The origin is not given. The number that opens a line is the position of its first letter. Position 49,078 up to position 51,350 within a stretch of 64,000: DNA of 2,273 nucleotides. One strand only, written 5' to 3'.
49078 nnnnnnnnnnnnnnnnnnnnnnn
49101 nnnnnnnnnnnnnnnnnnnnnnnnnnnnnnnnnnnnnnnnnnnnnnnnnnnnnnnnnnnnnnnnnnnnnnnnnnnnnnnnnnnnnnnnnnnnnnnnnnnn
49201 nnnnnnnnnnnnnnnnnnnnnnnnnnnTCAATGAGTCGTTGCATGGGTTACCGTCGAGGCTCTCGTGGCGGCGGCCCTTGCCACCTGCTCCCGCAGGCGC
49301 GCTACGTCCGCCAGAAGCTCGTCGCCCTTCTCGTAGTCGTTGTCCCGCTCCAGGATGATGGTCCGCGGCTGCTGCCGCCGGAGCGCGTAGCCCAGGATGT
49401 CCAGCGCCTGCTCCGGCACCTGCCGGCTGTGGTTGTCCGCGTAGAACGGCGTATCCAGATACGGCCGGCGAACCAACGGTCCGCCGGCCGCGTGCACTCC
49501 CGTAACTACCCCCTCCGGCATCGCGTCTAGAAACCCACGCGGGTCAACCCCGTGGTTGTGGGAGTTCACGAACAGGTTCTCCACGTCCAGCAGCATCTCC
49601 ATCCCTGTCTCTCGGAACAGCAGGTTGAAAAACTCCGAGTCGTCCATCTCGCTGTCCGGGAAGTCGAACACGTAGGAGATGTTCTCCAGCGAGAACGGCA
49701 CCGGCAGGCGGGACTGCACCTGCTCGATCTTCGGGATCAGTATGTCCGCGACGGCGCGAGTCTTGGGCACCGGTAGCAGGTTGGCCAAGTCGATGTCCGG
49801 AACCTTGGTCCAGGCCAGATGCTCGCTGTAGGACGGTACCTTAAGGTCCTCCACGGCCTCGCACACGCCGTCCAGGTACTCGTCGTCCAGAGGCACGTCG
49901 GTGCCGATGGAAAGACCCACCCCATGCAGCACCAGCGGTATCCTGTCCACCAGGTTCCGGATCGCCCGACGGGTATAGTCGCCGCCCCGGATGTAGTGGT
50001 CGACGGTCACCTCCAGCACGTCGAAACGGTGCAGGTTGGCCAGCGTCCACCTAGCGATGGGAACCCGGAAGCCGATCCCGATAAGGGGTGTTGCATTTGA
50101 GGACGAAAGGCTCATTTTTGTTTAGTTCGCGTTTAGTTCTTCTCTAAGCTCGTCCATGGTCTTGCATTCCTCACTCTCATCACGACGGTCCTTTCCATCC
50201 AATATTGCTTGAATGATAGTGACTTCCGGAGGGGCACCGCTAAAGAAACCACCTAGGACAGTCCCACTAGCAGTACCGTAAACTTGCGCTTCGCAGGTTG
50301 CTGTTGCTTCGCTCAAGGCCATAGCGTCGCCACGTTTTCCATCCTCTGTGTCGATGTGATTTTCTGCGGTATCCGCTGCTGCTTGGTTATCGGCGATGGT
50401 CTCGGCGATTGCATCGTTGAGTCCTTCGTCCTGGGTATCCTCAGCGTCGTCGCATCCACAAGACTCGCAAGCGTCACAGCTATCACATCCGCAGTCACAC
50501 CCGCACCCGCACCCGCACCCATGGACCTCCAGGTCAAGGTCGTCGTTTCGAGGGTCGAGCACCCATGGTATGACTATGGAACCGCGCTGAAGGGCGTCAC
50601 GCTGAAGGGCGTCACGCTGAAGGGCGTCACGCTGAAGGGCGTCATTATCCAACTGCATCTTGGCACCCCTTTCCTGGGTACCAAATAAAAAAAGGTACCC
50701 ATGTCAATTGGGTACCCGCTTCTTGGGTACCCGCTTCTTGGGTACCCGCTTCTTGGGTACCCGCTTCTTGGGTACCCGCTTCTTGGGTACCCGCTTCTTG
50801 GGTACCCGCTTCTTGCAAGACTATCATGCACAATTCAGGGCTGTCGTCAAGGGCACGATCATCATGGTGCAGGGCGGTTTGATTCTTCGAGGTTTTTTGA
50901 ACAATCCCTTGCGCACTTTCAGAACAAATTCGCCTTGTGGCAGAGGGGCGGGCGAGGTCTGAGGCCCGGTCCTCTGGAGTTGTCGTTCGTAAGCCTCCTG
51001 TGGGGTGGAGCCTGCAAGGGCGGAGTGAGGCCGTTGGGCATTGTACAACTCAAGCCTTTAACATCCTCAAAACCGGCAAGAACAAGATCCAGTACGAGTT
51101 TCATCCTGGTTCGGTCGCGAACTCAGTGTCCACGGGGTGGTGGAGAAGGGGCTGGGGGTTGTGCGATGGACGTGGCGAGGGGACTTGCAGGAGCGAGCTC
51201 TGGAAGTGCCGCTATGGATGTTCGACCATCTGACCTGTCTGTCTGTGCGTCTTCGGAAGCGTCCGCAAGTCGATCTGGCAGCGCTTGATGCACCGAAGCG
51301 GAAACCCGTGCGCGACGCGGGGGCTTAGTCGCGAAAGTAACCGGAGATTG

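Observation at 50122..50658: Precursor gene has a pentapeptide-repeat leader encoded by four perfect 15-bp DNA repeats and an unusually long acidic C-terminal extension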

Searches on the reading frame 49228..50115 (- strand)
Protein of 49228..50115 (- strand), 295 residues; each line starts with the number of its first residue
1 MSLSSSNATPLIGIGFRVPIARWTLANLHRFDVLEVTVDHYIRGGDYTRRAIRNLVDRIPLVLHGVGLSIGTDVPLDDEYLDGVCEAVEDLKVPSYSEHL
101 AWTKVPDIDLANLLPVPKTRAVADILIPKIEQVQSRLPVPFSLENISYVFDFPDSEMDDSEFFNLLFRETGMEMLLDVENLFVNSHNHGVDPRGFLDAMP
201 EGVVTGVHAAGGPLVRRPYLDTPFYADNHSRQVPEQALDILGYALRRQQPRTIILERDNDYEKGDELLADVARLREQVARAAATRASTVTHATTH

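Call 4: search_protein_families(library=pfam, proteins=[window:49228-50115:-], max_evalue=0.01)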
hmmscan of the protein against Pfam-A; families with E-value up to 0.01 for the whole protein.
window:49228-50115:- (295 aa): 1 family
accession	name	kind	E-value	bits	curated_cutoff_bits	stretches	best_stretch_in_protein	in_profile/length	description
PF05114.20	MbnB_TglH_ChrH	-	3.4e-71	240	25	1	12-276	2-260/263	RiPP precursor modification enzyme MbnB/TglH/ChrH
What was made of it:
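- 49228..50115 (-): MNIO enzyme (MbnB/TglH/ChrH family). PF05114, 240 bits (call 4).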

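Call 6: search_protein_families(library=ncbifam, proteins=[window:49228-50115:-], max_evalue=0.1)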
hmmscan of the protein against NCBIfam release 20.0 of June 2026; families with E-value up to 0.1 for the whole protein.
window:49228-50115:- (295 aa): 5 families
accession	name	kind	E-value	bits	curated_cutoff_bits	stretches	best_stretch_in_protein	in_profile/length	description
NF050167.1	MNIO_BufB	equivalog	1.4e-57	195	310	1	12-273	1-260/262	MNIO family bufferin maturase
NF003818.2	PRK05409.1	equivalog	9e-52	176.2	360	1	12-276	2-262/264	HvfB family MNIO-type RiPP peptide maturase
NF050151.1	RiPP_MNIO_ApyH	equivalog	5.4e-26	91.4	400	1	5-279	6-281/283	multinuclear non-heme iron-dependent oxidative enzyme ApyH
NF050165.1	MNIO_ChrH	equivalog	1.5e-15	57.1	600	1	32-280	28-284/363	MNIO family chryseobactin maturase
TIGR04159.2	methbact_MbnB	equivalog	2e-09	37.4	325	1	125-279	113-260/261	methanobactin biosynthesis protein MbnB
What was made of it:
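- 49228..50115 (-): Nearest NCBIfam models are BufB (195 bits, cut-off 310) and HvfB (176 bits, cut-off 360) (call 6).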

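Call 18: find_related_loci(query=window:49228-50115:-, collection=genome_contigs, flank=10000)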
Query window:49228-50115:- (295 aa) in genome_contigs; peptide patterns used: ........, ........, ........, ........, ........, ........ (x = any residue, [..] = any of these).
62 stretches matched a pattern; 14 encode a relative of the query (tblastn E <= 1e-3); 12 distinct loci.
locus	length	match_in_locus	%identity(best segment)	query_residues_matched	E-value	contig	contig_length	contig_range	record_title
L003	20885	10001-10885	88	1-295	8e-177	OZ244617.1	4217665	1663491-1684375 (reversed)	MAG: uncultured Candidatus Binatia bacterium isolate c6e9418e-c58b-4f86-8f57-4900b675f3d0 genome assembly, chromosome: 1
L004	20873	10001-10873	88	1-291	2e-174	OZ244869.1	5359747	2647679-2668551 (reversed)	MAG: uncultured Candidatus Binatia bacterium isolate 4a3a7036-e571-4a1a-a60d-b403d30aaf4e genome assembly, chromosome: 1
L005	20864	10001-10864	88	8-295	2e-172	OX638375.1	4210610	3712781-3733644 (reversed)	MAG: Candidatus Binatia bacterium isolate 97b5e0c7-6798-4f16-949c-9b63468df6e4 genome assembly, chromosome: 1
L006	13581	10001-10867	88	7-295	9e-172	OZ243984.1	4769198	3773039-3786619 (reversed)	MAG: uncultured Candidatus Binatia bacterium isolate 31174faa-af5d-46df-8d7f-4a8f69c76524 genome assembly, chromosome: 1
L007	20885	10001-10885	78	1-295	7e-159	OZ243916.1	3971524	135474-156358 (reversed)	MAG: uncultured Candidatus Binatia bacterium isolate 2cc28cda-9127-4ec7-a469-3bb310e7266b genome assembly, chromosome: 1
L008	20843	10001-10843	81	1-281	5e-157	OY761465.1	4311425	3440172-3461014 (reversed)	MAG: Candidatus Binatia bacterium isolate d3e24e22-6b5b-4867-8422-75782eed2520 genome assembly, chromosome: 1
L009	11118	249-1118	78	1-290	4e-155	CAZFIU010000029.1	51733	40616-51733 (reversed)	MAG TPA_asm: uncultured Syntrophobacterales bacterium isolate SRP109090_co2_231 genome assembly, contig: NODE_749_length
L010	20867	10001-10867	78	5-293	7e-145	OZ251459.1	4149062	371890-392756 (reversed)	MAG: uncultured Candidatus Binatia bacterium isolate da1d9dc7-a60c-4903-b102-0a77710175cf genome assembly, chromosome: 1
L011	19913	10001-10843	68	4-284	1e-118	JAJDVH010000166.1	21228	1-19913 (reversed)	MAG: Alphaproteobacteria bacterium isolate jk18x22bins.31 k141_571193, whole genome shotgun sequence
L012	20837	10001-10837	82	1-279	8e-157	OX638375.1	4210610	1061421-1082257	MAG: Candidatus Binatia bacterium isolate 97b5e0c7-6798-4f16-949c-9b63468df6e4 genome assembly, chromosome: 1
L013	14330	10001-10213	65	9-79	6e-25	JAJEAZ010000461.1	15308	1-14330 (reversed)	MAG: Alphaproteobacteria bacterium isolate jk18x7bins.95 k141_56545, whole genome shotgun sequence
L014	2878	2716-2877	80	1-54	3e-24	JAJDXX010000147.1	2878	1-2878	MAG: Candidatus Binatia bacterium isolate jk18x27bins.63 k141_960101, whole genome shotgun sequence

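Call 65: search_solved_structures(query=window:49228-50115:-, max_evalue=0.001)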
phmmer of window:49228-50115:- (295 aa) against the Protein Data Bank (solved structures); distinct sequences matched with E-value up to 0.001: 6.
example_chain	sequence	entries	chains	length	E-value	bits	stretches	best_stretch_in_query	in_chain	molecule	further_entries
3bww_A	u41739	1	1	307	1.2e-31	113.3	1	13-211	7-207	Protein of unknown function DUF692/COG3220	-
8hci_D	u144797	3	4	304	1.8e-13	53.6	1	88-266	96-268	DUF692 family protein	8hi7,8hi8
7tcr_A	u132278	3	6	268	1.3e-06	31.1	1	126-276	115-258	Methanobactin biosynthesis cassette protein MbnB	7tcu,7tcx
7tcw_A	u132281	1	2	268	2.3e-05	27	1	126-276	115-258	Methanobactin biosynthesis cassette protein MbnB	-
7dz9_B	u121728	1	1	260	0.00014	24.5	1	127-278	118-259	cpMbnB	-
7dz9_A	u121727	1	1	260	0.00014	24.5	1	127-278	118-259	MbnB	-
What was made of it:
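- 49228..50115 (-): Best PDB match 3BWW, 1e-31 (call 65).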

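Call 68: search_protein_families(library=ncbifam, proteins=[L003:9552-10001:+], max_evalue=1)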
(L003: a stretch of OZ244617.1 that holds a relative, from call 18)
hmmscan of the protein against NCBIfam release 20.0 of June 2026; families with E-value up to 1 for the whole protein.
L003:9552-10001:+ (150 aa): 1 family
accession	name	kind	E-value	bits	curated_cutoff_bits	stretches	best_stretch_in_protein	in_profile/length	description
NF002363.0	PRK01345.1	equivalog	0.24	10.5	422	1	94-121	30-57/318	zinc metalloprotease HtpX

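Call 80: find_encoding_contigs(protein=window:49228-50115:-, flank=3000, max_places=10)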
Protein window:49228-50115:- (295 aa): no gene with exactly this product is on record in the collection.

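Call 81: find_homologous_proteins(query=window:49228-50115:-, max_evalue=1e-100)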
Query window:49228-50115:- (295 aa): 156 proteins with E <= 1e-100 among 5275 candidates; the best 120 are listed.
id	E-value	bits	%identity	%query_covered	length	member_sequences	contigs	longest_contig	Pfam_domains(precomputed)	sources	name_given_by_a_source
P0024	1.8e-194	662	100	100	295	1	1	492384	PF05114.21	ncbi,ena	-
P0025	2.5e-173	593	88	100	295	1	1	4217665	PF05114.21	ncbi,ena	-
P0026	7.0e-172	588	89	98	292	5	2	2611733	PF05114.21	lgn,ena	-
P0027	4.3e-169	579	91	94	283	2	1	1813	PF05114.21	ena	-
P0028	1.5e-168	577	86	100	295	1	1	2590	PF05114.21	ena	-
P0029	5.3e-168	576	88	98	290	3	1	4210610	PF05114.21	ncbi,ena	-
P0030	2.2e-167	574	88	98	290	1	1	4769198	PF05114.21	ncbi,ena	-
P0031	3.1e-167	573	85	100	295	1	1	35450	PF05114.21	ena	-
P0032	8.7e-167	572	86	100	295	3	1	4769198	PF05114.21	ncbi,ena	-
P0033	2.5e-166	570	91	92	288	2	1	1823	PF05114.21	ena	-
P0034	3.9e-164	563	83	99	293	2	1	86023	PF05114.21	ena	-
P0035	4.7e-163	559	89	92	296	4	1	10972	PF05114.21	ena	-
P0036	3.3e-162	557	84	97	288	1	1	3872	PF05114.21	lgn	-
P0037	2.8e-159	547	82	100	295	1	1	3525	PF05114.21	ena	-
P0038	9.3e-158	542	83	98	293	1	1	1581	PF05114.21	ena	-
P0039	7.3e-156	536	84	94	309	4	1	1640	PF05114.21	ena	-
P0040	1.0e-155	535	78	99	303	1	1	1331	PF05114.21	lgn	-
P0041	3.3e-155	534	78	100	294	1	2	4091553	PF05114.21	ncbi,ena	-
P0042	4.5e-155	533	78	100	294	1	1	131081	PF05114.21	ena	-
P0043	1.4e-154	532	79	98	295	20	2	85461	PF05114.21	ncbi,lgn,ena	-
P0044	1.8e-154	531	80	100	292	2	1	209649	PF05114.21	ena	-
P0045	3.4e-154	530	78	100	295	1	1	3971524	PF05114.21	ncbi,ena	-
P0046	4.0e-154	530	79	100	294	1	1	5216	PF05114.21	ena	-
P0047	8.0e-154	529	78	100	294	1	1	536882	PF05114.21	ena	-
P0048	1.1e-153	529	79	100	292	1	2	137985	PF05114.21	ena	-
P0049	1.1e-153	529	78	100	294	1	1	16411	PF05114.21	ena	-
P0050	1.3e-153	528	79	100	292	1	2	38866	PF05114.21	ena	-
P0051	1.5e-153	528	79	100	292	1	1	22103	PF05114.21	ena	-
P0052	2.1e-153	528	78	100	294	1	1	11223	PF05114.21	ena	-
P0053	2.2e-153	528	79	100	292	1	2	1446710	PF05114.21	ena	-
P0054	2.8e-153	527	78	100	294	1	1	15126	PF05114.21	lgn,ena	-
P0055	3.2e-153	527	78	100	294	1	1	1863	PF05114.21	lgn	-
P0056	4.2e-153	527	78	100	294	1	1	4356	PF05114.21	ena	-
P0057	4.4e-153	527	78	100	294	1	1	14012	PF05114.21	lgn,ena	-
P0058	5.1e-153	526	78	100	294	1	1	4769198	PF05114.21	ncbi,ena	-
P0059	5.7e-153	526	78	100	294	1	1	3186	PF05114.21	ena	-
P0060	8.2e-153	526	78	100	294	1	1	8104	PF05114.21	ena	-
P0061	1.0e-152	525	78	100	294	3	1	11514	PF05114.21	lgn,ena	-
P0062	1.0e-152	525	77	100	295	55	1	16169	PF05114.21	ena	-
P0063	2.1e-152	524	78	100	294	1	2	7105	PF05114.21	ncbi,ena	-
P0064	8.2e-152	522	78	100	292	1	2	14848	PF05114.21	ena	-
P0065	1.3e-151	522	77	100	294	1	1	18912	PF05114.21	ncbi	-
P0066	1.4e-151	522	77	100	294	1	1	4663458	PF05114.21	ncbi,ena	-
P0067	2.3e-151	521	77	100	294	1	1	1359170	PF05114.21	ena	-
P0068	2.6e-151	521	80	95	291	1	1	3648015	PF05114.21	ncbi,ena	-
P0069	2.7e-151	521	77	100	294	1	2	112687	PF05114.21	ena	-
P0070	2.7e-151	521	78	100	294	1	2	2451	PF05114.21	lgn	-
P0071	3.6e-151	520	76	100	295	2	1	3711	PF05114.21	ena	-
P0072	4.7e-151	520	77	100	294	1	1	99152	PF05114.21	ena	-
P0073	5.5e-151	520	77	100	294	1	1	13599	PF05114.21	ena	-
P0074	6.7e-151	520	78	98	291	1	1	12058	PF05114.21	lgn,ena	-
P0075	1.2e-150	519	78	100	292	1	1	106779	PF05114.21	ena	-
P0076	1.2e-150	519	78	98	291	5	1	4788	PF05114.21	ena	-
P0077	1.7e-150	518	78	98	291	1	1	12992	PF05114.21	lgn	-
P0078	2.0e-150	518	77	99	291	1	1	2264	PF05114.21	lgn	-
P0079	3.5e-150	517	79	96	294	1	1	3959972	PF05114.21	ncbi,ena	-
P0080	6.6e-150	516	78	98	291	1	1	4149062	PF05114.21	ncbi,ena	-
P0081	1.2e-149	515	78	98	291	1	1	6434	PF05114.21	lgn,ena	-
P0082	1.8e-149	515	78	98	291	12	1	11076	PF05114.21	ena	-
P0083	4.3e-149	514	77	98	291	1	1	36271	PF05114.21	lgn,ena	-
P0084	4.5e-149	514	77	98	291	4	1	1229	PF05114.21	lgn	-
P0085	1.4e-148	512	79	92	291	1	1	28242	PF05114.21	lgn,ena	-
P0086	1.4e-148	512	79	92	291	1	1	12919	PF05114.21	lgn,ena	-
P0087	6.5e-148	510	78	95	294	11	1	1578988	PF05114.21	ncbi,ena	-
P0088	1.5e-147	509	76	100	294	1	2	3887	PF05114.21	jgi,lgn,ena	-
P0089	2.2e-147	508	76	98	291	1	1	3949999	PF05114.21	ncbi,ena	-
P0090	3.9e-147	507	76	99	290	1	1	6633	PF05114.21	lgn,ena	-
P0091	1.2e-146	506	76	99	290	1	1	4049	PF05114.21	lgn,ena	-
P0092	1.5e-146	505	77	95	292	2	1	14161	PF05114.21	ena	-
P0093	1.5e-146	505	77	91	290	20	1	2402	PF05114.21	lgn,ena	-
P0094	2.4e-146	505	75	99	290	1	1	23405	PF05114.21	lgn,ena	-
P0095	4.1e-146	504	77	95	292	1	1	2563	PF05114.21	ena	-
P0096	4.6e-146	504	75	99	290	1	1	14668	PF05114.21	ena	-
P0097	5.4e-146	503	77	95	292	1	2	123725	PF05114.21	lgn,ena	-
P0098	5.4e-146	503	77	95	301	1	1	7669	PF05114.21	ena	-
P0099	9.3e-146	503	76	95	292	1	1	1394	PF05114.21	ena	-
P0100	1.1e-145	502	75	100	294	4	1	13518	PF05114.21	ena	-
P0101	1.4e-145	502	75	99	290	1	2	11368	PF05114.21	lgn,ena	-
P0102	1.3e-144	499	75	99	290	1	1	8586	PF05114.21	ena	-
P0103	2.2e-144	498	74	99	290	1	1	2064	PF05114.21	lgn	-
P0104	2.3e-144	498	75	98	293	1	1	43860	PF05114.21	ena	-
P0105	3.8e-144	497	74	100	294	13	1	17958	PF05114.21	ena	-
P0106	8.2e-143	493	76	94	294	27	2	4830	PF05114.21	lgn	-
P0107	2.5e-142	491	76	94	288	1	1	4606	PF05114.21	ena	-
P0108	2.6e-140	485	75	95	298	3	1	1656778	PF05114.21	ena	-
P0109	3.6e-139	481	75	95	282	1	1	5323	PF05114.21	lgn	-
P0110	1.7e-137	476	73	98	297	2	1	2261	PF05114.21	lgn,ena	-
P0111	1.6e-136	472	72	99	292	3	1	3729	PF05114.21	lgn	-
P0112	1.6e-135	469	71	96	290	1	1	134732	PF05114.21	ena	-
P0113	8.2e-135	467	72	99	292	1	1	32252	PF05114.21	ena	-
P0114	1.5e-134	466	71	99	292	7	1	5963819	PF05114.21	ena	-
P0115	2.8e-134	465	71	99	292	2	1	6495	PF05114.21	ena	-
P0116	2.8e-134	465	71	99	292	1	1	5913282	PF05114.21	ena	-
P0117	5.0e-134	464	74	93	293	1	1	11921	PF05114.21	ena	-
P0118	5.6e-134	464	71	99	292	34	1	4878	PF05114.21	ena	-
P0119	1.3e-133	463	70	99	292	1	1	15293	PF05114.21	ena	-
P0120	2.0e-133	462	70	99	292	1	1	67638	PF05114.21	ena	-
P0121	5.9e-133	461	71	98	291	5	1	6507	PF05114.21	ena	-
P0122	8.1e-133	460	71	99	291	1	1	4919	PF05114.21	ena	-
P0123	1.1e-132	460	70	99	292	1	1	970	PF05114.21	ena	-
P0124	1.2e-132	460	71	98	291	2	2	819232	PF05114.21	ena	-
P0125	2.0e-132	459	70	99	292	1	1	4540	PF05114.21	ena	-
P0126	2.7e-132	458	76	89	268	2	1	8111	PF05114.21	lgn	-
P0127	1.5e-130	453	76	88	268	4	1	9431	PF05114.21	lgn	-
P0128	1.6e-130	453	71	96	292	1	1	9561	PF05114.21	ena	-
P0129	5.8e-130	451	69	98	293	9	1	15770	PF05114.21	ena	-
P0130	4.0e-129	448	69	99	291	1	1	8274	PF05114.21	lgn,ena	-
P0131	5.9e-128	444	67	96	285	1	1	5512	PF05114.21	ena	-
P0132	2.6e-126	439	74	91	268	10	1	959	PF05114.21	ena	-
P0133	4.3e-125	435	70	94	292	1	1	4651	PF05114.21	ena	-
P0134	6.1e-123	428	70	93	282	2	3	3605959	PF05114.21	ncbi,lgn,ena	-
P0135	1.8e-122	426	69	93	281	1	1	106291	PF05114.21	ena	-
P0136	4.8e-122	425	69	93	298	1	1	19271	PF05114.21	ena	-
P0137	1.2e-121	424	69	93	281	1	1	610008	PF05114.21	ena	-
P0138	7.1e-119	414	68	93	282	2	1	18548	PF05114.21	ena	-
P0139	1.7e-115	403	66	93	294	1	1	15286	PF05114.21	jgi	-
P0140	7.7e-115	401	66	93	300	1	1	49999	PF05114.21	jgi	jgi:uncharacterized protein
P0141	9.2e-113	394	62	93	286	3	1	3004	PF05114.21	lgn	-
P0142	4.0e-112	392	61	100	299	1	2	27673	PF05114.21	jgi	jgi:uncharacterized protein (UPF0276 family)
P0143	9.8e-111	388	59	98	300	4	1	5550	PF05114.21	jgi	jgi:uncharacterized protein (UPF0276 family)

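Call 82: find_encoding_contigs(protein=P0027, flank=3000, max_places=3)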
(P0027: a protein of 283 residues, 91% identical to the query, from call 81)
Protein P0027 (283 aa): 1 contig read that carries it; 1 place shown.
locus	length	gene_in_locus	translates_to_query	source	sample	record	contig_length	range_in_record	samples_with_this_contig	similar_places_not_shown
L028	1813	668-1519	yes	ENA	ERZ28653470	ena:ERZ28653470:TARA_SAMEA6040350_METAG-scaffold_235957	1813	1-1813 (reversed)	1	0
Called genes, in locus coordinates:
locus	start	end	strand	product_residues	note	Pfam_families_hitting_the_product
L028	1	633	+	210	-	?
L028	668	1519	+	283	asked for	PF05114:MbnB_TglH_ChrH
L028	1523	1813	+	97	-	?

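Call 83: find_encoding_contigs(protein=P0033, flank=3000, max_places=3)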
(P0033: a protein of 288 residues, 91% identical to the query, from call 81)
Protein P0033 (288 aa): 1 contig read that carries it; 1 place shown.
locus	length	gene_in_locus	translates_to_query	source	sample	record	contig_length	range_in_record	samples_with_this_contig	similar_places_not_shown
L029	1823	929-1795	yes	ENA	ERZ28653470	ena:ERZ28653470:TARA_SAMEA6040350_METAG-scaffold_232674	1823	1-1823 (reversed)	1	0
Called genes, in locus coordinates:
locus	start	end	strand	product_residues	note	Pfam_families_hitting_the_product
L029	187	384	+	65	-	-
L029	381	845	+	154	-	-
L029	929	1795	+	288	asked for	PF05114:MbnB_TglH_ChrH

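Call 86: find_encoding_contigs(protein=P0024, flank=2500, max_places=3)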
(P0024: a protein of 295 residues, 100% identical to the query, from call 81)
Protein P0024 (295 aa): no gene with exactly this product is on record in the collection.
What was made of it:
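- No strain-level relatives of the window were found to show polymorphism (calls 80, 81, 86).
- Tried and rejected: Exact-sequence look-ups of the window's MNIO and of its 100%-identical database entry P0024 found no contig (calls 80, 86).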

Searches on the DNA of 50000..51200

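Call 51: search_rna_families(source=window, start=50000, end=51200, threshold=evalue, max_evalue=1)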
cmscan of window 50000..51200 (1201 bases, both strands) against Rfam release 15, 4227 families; matches with E-value up to 1: 1.
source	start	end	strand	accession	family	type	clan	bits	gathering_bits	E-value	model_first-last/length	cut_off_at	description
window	50694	50806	+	RF03712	MIR6450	Gene; miRNA;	-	34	70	8.8e-05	1-107/107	no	MIR6450 microRNA precursor family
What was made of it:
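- Tried and rejected: Rfam gave only a sub-threshold microRNA match to the 5'UTR array (34 bits against 70), which I treat as spurious (call 51).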
